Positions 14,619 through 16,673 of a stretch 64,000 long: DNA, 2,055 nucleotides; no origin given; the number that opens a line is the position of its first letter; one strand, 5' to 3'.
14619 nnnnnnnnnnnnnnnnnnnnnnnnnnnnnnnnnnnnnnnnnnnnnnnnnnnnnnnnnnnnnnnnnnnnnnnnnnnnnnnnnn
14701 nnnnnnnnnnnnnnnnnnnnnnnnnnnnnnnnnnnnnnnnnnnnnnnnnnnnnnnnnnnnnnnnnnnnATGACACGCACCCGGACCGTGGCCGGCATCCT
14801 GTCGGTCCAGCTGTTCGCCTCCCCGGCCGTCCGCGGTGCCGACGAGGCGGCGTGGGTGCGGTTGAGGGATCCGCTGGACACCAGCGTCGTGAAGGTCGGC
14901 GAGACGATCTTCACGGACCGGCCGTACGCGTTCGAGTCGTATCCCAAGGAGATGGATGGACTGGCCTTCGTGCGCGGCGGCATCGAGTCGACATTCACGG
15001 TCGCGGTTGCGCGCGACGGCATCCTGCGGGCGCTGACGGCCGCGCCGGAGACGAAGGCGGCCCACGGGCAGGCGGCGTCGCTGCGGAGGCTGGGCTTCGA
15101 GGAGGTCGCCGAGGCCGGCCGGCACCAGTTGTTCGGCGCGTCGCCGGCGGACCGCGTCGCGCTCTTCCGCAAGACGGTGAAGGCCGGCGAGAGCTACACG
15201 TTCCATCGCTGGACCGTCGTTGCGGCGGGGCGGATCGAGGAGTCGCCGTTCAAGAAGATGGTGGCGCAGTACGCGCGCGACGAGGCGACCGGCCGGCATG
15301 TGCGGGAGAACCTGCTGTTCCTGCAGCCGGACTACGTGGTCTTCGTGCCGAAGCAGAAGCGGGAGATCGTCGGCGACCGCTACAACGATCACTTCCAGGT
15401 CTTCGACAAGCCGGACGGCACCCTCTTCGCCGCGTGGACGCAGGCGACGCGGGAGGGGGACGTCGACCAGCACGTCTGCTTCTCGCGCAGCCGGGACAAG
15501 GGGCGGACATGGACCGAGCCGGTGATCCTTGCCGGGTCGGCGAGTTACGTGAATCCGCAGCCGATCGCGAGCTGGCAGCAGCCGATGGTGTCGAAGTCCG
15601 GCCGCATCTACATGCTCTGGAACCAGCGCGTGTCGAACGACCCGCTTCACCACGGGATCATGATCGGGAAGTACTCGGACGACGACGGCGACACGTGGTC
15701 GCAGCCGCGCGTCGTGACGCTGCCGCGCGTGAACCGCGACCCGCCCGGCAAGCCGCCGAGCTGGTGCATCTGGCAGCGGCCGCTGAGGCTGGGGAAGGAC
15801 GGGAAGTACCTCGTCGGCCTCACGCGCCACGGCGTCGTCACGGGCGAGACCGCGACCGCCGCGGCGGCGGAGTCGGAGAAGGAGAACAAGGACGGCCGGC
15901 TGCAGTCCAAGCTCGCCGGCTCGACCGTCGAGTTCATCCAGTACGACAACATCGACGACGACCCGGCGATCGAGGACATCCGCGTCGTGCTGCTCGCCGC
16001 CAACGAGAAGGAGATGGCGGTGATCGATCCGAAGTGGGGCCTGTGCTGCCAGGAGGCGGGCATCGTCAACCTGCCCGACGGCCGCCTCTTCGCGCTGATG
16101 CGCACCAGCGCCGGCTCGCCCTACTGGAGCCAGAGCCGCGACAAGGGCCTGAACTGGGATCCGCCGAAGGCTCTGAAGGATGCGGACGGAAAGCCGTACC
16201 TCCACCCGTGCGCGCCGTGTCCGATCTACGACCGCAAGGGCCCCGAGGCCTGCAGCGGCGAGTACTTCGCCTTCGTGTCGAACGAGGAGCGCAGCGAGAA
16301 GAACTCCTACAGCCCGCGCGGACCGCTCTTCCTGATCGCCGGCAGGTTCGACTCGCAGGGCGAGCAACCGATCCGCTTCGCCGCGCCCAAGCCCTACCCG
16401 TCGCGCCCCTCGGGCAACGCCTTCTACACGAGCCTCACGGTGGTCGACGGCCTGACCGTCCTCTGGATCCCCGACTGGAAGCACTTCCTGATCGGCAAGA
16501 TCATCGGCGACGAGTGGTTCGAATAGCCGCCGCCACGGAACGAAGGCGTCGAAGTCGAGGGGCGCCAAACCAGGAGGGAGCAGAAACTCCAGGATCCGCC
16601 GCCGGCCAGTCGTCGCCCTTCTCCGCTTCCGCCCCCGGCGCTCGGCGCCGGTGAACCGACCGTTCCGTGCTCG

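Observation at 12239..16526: Overlapping sialidase / neutral-ceramidase-like / sialidase operon, with an alkaline-ceramidase-family membrane protein at 614..1285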

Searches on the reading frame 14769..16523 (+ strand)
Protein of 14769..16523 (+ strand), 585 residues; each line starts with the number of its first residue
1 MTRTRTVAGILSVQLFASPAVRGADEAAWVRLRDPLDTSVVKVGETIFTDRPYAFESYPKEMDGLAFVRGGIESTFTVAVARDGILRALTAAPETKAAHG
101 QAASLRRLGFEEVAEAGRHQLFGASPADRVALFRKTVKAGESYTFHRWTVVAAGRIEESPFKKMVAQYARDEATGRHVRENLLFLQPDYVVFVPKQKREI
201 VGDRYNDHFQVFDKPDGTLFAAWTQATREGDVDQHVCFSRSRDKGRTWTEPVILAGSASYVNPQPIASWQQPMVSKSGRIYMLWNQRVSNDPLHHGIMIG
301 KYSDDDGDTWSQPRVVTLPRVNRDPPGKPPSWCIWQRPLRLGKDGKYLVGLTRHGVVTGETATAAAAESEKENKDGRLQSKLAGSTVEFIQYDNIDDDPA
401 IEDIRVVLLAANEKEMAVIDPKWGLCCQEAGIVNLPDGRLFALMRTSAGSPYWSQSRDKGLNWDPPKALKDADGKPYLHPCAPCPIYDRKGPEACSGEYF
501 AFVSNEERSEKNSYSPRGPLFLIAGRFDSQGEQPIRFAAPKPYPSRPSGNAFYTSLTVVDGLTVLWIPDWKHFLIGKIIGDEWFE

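Call 7: search_protein_families(library=pfam, proteins=[window:14769-16523:+], max_evalue=0.1)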
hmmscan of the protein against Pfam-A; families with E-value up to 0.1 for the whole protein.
window:14769-16523:+ (585 aa): 5 families
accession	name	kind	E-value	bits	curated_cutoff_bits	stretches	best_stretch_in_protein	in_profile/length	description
PF13088.12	BNR_2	-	3.6e-17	63.1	31.4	1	217-470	1-205/277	BNR repeat-like domain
PF15892.11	BNR_4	-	0.00068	19.5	27.3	1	211-312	99-195/272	BNR repeat-containing family member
PF13859.12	BNR_3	-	0.0041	17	27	1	217-317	9-109/308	BNR repeat-like domain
PF02012.26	BNR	-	0.0068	16.7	27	0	302-311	2-11/12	BNR/Asp-box repeat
PF12217.14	End_beta_propel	-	0.0095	15.3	24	1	217-255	26-64/367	Catalytic beta propeller domain of bacteriophage endosialidase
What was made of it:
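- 14769..16526 (+): g3: secreted 585-aa protein with an N-terminal beta-sandwich (about residues 25-185) plus a GH33-fold propeller. ATGA overlap with g2. YNDHFQV replaces the RIP strand. BNR_2 63.1 bits (call 7).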

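Call 8: search_protein_families(library=ncbifam, proteins=[window:14769-16523:+], max_evalue=0.1)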
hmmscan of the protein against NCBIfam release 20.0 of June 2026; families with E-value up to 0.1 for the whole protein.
window:14769-16523:+ (585 aa): 1 family
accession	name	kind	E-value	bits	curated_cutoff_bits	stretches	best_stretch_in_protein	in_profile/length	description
NF052497.1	AlphRhmnaseBT3686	equivalog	0.0086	14.6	700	0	204-250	190-237/424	alpha-l-rhamnosidase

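Call 11: search_solved_structures(query=window:14769-16523:+, max_evalue=1, show_alignments=2)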
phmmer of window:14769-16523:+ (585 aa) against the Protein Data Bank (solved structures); distinct sequences matched with E-value up to 1: 35.
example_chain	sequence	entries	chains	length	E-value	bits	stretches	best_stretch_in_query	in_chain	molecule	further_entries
4x6k_A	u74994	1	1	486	0.00056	21.9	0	420-466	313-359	Anhydrosialidase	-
4x47_A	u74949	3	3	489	0.00057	21.9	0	420-466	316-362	Anhydrosialidase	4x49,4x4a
4yw1_A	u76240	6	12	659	0.0027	19.7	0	427-474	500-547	Neuraminidase C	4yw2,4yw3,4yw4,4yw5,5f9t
4yz1_A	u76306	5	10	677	0.0031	19.5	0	427-474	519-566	Putative neuraminidase | Sialidase NanC | Neuraminidase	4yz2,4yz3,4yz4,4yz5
5tsp_A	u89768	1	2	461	0.0039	19.1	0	301-317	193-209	Sialidase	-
2bf6_A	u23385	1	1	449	0.0086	18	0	301-317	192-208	EXO-ALPHA-SIALIDASE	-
2vk5_A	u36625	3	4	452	0.009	17.9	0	301-317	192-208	EXO-ALPHA-SIALIDASE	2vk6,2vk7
8u2a_A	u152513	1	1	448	0.013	17.4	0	301-317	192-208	Exo-alpha-sialidase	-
8u5o_A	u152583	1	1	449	0.013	17.4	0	301-317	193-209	Exo-alpha-sialidase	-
8feb_A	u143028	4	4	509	0.032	16.1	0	232-311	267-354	Sialidase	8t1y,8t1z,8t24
7esl_A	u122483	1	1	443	0.036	16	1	200-250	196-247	L-rhamnose-alpha-1,4-D-glucuronate lyase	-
7esk_A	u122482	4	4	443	0.04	15.8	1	200-249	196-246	L-Rhamnose-alpha-1,4-D-glucuronate lyase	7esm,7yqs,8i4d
7esn_A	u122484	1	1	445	0.041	15.8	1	200-249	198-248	L-Rhamnose-alpha-1,4-D-glucuronate lyase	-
8t26_A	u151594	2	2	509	0.043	15.7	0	232-311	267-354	Sialidase, putative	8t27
8xve_R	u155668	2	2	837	0.048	15.5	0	301-317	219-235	Exo-alpha-sialidase,Endothelin receptor type B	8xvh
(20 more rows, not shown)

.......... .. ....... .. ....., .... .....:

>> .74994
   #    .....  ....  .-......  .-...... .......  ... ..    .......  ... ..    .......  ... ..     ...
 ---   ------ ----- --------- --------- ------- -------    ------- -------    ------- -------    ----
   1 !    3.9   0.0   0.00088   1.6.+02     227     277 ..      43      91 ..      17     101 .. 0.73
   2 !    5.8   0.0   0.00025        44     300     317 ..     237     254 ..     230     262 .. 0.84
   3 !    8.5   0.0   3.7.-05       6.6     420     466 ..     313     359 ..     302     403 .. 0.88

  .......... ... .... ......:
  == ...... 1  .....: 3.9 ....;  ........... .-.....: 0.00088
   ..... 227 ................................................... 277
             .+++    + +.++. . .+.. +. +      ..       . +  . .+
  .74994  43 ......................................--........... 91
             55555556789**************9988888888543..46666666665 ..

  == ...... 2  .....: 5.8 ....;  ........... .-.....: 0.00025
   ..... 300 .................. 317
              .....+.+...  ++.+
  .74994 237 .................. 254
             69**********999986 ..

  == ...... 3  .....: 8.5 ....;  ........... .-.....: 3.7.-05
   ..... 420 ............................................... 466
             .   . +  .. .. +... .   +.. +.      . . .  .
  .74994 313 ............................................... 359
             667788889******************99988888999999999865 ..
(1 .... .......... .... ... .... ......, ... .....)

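Call 32: find_homologous_proteins(query=window:14769-16523:+)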
Query window:14769-16523:+ (585 aa): 384 proteins with E <= 0.001 among 8000 candidates; the best 120 are listed.
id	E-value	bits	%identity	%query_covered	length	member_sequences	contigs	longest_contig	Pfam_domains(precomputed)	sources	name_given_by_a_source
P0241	0.0e+0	1363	99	100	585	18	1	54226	PF13088.13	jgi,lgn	-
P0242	0.0e+0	1161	85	96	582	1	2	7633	PF13088.13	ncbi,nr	ncbi:MAG: glycoside hydrolase [Verrucomicrobia bacterium]|nr:glycoside hydrolase [Verrucomicrobiota 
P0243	0.0e+0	1100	77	100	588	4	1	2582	PF13088.13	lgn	-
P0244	0.0e+0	1095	78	100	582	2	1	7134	PF13859.13,PF13088.13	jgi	-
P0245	0.0e+0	1092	78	100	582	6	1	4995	PF13859.13,PF13088.13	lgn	-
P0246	0.0e+0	1087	78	98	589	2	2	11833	PF13088.13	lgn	-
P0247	0.0e+0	1086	79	97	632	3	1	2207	PF13088.13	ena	-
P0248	0.0e+0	1081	78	96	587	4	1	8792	PF13088.13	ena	-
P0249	0.0e+0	1076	78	97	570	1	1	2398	PF13859.13,PF13088.13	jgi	jgi:hypothetical protein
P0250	0.0e+0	1070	77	99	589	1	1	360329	PF13088.13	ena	-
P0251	0.0e+0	1060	76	98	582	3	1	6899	PF13088.13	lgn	-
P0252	0.0e+0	1059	78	97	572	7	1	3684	PF13088.13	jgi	jgi:hypothetical protein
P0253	0.0e+0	1058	75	99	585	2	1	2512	PF13088.13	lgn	-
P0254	0.0e+0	1049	76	99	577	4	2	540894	PF13088.13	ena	-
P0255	0.0e+0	1047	76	97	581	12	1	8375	PF13859.13,PF13088.13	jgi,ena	jgi:hypothetical protein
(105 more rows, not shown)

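Call 38: find_encoding_contigs(protein=P0250, flank=8000, max_places=1)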
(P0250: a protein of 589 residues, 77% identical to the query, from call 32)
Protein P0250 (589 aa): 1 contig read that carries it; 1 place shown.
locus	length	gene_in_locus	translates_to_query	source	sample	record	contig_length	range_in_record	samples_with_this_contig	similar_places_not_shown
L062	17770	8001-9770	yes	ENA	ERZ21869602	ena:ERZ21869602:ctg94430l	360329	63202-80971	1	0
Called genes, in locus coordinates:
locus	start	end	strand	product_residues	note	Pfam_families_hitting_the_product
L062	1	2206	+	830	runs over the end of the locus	-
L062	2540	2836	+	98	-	-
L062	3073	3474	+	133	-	PF13899:Thioredoxin_7 (weak), PF00085:Thioredoxin, PF13098:Thioredoxin_2 (weak)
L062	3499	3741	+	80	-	-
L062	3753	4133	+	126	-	PF01022:HTH_5, PF12840:HTH_20 (weak)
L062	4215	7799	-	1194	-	PF13385:Laminin_G_3, PF00054:Laminin_G_1 (faint), PF02210:Laminin_G_2 (weak)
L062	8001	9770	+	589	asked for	PF13088:BNR_2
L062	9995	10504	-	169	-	PF02281:Dimer_Tnp_Tn5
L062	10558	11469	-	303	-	PF14706:Tnp_DNA_bind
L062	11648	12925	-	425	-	-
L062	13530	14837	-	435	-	-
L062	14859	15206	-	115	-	-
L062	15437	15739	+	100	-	-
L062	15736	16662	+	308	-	PF00933:Glyco_hydro_3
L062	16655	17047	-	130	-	-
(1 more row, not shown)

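Call 39: find_encoding_contigs(protein=P0254, flank=8000, max_places=1)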
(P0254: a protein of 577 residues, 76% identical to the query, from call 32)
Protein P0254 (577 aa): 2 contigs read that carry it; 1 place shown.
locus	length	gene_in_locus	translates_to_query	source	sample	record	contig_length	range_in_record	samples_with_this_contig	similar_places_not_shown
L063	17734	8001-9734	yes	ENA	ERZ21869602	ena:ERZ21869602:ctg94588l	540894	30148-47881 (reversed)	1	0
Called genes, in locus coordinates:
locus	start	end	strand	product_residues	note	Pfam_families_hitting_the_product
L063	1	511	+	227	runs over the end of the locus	PF12899:Glyco_hydro_100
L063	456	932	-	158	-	PF13508:Acetyltransf_7 (weak), PF00583:Acetyltransf_1 (weak)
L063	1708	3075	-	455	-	-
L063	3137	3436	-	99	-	-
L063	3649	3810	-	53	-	-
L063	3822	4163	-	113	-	PF00515:TPR_1 (faint), PF07719:TPR_2 (faint), PF13181:TPR_8 (faint), PF13424:TPR_12 (faint), PF13432:TPR_16 (faint), PF13414:TPR_11 (weak), PF13431:TPR_17 (faint), PF13371:TPR_9 (weak)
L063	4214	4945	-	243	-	PF05116:S6PP, PF08282:Hydrolase_3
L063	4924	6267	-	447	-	PF00862:GT-B_Sucrose_synth (weak), PF20706:GT4-conflict, PF13439:Glyco_transf_4, PF13579:Glyco_trans_4_4, PF00534:Glycos_transf_1, PF13692:Glyco_trans_1_4, PF13524:Glyco_trans_1_2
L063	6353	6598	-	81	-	PF01272:GreA_GreB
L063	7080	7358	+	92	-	-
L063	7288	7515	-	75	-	-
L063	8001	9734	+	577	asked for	PF13088:BNR_2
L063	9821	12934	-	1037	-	PF00580:UvrD-helicase, PF13245:AAA_19 (faint), PF13361:UvrD_C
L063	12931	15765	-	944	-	PF12705:PDDEXK_1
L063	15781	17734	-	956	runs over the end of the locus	PF00989:PAS, PF08448:PAS_4, PF13426:PAS_9, PF00989:PAS, PF08448:PAS_4, PF13426:PAS_9, PF00512:HisKA, PF02518:HATPase_c, +5 more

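Call 52: predict_structure(alignment_id=A4)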
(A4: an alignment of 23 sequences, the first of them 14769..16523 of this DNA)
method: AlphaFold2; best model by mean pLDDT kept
length: 585 residues; sequences in the alignment: 23
mean_pLDDT: 82.7   pTM: 0.75
mean pLDDT of the five models: 82.7, 81.6, 78.8, 78.1, 77.8
residues with pLDDT >= 90: 272; 70-90: 206; 50-70: 61; < 50: 46
segments of 3 or more residues with pLDDT < 50: 1-24, 197-199, 363-365, 367-381
pLDDT, mean of each block of 10 residues (from residue 1): 37 40 69 89 95 94 94 90 95 89 94 93 92 95 90 89 69 71 77 56 65 92 81 86 83 82 83 97 88 82 97 95 85 89 95 75 46 45 81 98 95 85 83 96 87 93 92 83 81 95 76 62 93 92 68 82 85 82 85
secondary structure, 60 per line:
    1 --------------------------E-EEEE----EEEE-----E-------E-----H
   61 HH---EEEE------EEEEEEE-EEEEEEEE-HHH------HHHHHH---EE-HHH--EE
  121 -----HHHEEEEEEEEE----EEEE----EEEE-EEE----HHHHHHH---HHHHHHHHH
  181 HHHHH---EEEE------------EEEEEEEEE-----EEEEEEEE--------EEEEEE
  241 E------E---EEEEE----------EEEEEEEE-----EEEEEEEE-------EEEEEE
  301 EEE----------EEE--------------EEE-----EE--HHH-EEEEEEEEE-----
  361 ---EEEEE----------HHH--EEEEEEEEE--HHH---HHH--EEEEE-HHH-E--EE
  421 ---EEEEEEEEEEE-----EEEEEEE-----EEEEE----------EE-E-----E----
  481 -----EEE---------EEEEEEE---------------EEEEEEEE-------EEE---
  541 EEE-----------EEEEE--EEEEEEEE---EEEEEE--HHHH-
elements in order: E29-32 E37-40 E66-69 E76-82 E84-91 H102-107 E129-137 E142-145 E150-153 E155-157 H162-168 H172-185 E189-192 E205-213 E219-226 E235-241 E252-256 E267-274 E280-287 E295-303 E314-316 E331-333 E347-355 E364-368 E384-392 E406-410 E424-434 E440-446 E452-456 E486-488 E498-504 E520-527 E535-537 E541-543 E555-559 E562-569 E573-578 H581-584
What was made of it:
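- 14769..16526 (+): AF2 model pLDDT 82.7 (call 52).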

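Call 55: fold_search(model_id=the predicted structure, library=pdb)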
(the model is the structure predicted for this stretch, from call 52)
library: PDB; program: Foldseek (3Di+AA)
matches with E <= 10: 997; with E <= 0.001: 491
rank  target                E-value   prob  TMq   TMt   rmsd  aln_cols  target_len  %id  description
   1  4fj6_D                3.4e-14  1.00  0.43  0.47  13.9       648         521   12  Crystal structure of a glycoside hydrolase family 33, candidate sialidase (BDI_2946) from Parabacteroides distasonis A (released 2012-07-25)
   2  6mrx_D                3.6e-14  1.00  0.45  0.49  12.8       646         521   11  Sialidase26 apo (released 2019-10-02)
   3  6mrv_A                3.8e-14  1.00  0.44  0.48  12.8       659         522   12  Sialidase26 co-crystallized with DANA (released 2019-10-02)
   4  8gn6_A                4.0e-14  1.00  0.45  0.52  11.5       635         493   13  Crystallization of Sialidase from Porphyromonas gingivalis (released 2023-04-19)
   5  4bbw                  4.4e-14  1.00  0.44  0.49  13.1       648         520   11  The crystal structure of Sialidase VPI 5482 (BTSA) from Bacteroides thetaiotaomicron (released 2013-08-14)
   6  8gn6_C                5.1e-14  1.00  0.45  0.53  11.8       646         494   13  Crystallization of Sialidase from Porphyromonas gingivalis (released 2023-04-19)
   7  6mnj_A                5.1e-14  1.00  0.42  0.47  13.6       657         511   13  Hadza microbial sialidase Hz136 (released 2019-10-02)
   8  8gn6_B                5.7e-14  1.00  0.44  0.51  12.1       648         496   14  Crystallization of Sialidase from Porphyromonas gingivalis (released 2023-04-19)
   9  7lbu                  6.0e-14  1.00  0.45  0.66   4.8       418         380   19  Crystal structure of the Propionibacterium acnes surface sialidase (released 2021-12-08)
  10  4q6k_A                7.0e-14  1.00  0.44  0.49  14.0       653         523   12  Crystal structure of a putative neuraminidase (BACCAC_01090) from Bacteroides caccae ATCC 43185 at 1.90 A resolution ( (released 2014-10-01)
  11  8t24                  9.5e-14  1.00  0.45  0.52  11.4       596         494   13  Crystal Structure of Porphyromonas gingivalis Sialidase (PG_0352)- Fructose bound in CBM (released 2023-10-04)
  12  6myv_C                1.9e-13  1.00  0.42  0.47  13.6       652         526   12  Sialidase26 co-crystallized with DANA-Gc (released 2019-10-02)
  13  8t1y                  2.5e-13  1.00  0.44  0.51  12.2       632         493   14  Crystal Structure of Porphyromonas gingivalis Sialidase (PG_0352) Bound to Neu5Ac2en (DANA) (released 2023-10-04)
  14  4fj6_B                2.7e-13  1.00  0.44  0.49  11.9       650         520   12  Crystal structure of a glycoside hydrolase family 33, candidate sialidase (BDI_2946) from Parabacteroides distasonis A (released 2012-07-25)
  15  9db6_A                2.8e-13  1.00  0.44  0.48  13.0       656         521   12  Sialidase682 co-crystallized with inhibitor DANA (released 2025-07-02)
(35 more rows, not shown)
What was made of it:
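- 14769..16526 (+): Top Foldseek hits are Bacteroidetes-type sialidases 4FJ6, 6MRX, 8GN6 and 4BBW at E about 4e-14, with TM 0.72 to 1EUS (call 55).
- On GH33 exo-alpha-sialidase (g3): Of the 50 Foldseek PDB matches listed, all are sialidases or derived from one, except Dfer_1899 of unknown function; E 3e-14, TM 0.72 to 1EUS (call 55).
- All top structural matches are sialidases (call 55).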

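Call 56: search_solved_structures(query=A4, max_evalue=0.01, show_alignments=4)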
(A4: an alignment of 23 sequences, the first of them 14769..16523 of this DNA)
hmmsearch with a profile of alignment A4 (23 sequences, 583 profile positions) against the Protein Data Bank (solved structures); distinct sequences matched with E-value up to 0.01: 42.
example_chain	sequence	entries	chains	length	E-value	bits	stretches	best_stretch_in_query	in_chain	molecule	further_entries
4x6k_A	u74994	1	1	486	2.9e-10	43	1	415-468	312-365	Anhydrosialidase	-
4x47_A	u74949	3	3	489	2.9e-10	42.9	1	415-468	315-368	Anhydrosialidase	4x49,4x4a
4yw1_A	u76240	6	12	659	1.7e-08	37.1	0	423-466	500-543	Neuraminidase C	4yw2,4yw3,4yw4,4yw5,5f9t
4yz1_A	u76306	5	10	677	2e-08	36.9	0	423-466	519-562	Putative neuraminidase | Sialidase NanC | Neuraminidase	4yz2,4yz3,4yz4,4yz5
4xe9_A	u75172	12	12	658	5.5e-07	32.1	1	419-465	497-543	Sialidase B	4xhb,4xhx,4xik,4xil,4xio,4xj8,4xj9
4xog_A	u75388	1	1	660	5.5e-07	32.1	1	419-465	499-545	Sialidase B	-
4xyx_A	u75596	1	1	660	5.5e-07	32.1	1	419-465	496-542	Sialidase B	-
4xma_A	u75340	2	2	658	5.7e-07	32.1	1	419-465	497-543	Sialidase B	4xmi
2jkb_A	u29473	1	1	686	6.5e-07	31.9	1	419-465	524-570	SIALIDASE B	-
2vw0_A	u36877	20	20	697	6.8e-07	31.8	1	419-465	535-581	SIALIDASE B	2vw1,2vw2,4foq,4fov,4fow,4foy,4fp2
1sli_A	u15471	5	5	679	1.2e-06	31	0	416-467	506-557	INTRAMOLECULAR TRANS-SIALIDASE | SIALIDASE L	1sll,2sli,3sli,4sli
8feb_A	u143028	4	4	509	1.4e-06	30.8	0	248-325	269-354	Sialidase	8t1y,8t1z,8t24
8t26_A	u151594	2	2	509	1.6e-06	30.7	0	248-325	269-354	Sialidase, putative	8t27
8gn6_C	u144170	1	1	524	2.2e-06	30.2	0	246-342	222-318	Sialidase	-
8gn6_A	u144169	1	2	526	2.2e-06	30.2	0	246-342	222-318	Sialidase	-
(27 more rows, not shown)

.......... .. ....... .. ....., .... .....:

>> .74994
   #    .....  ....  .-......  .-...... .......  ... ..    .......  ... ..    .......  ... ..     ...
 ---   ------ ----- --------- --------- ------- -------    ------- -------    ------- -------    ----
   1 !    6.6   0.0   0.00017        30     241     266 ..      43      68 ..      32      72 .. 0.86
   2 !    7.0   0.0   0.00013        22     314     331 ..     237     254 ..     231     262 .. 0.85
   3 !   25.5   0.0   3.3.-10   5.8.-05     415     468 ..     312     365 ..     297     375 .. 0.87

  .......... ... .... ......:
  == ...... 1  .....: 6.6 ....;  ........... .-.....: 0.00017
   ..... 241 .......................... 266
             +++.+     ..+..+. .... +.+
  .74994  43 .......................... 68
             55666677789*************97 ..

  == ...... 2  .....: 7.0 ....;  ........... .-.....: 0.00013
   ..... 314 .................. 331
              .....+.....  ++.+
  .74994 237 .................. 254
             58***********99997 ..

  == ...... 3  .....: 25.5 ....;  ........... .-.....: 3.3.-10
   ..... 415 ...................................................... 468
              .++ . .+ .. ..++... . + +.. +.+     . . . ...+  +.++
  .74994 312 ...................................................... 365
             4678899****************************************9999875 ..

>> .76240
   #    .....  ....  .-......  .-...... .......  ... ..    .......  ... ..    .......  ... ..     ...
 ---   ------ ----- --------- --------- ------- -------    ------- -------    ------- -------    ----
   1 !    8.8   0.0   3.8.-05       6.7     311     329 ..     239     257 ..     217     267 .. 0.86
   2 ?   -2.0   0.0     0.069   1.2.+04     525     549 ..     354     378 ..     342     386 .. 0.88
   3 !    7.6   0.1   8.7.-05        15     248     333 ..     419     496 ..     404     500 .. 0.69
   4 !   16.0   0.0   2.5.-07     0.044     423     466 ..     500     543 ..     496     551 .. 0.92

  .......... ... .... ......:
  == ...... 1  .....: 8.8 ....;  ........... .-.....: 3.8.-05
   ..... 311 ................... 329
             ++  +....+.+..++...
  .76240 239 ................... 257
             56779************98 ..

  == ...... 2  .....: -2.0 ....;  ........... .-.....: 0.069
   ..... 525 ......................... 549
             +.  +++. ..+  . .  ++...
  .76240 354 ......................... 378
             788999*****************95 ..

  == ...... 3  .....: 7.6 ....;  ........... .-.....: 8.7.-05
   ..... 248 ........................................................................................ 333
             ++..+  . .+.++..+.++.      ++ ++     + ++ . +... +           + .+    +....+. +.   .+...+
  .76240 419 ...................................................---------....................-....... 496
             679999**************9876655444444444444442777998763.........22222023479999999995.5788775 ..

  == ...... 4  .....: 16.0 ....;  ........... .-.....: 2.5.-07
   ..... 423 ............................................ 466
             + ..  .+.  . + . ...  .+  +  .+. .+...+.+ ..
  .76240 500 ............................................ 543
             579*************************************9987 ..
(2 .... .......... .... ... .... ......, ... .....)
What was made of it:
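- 14769..16526 (+): E429 and R445 align with the catalytic Glu and second Arg of NanC and anhydrosialidase (call 56).
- On GH33 exo-alpha-sialidase (g3): E429 and R445 align with the Glu and Arg of NanC and anhydrosialidase (call 56).
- g3 residues 200-250 have weak hits to the BT3686 rhamnosidase model and to L-rhamnose-alpha-1,4-glucuronate lyase (calls 8, 11, 56).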
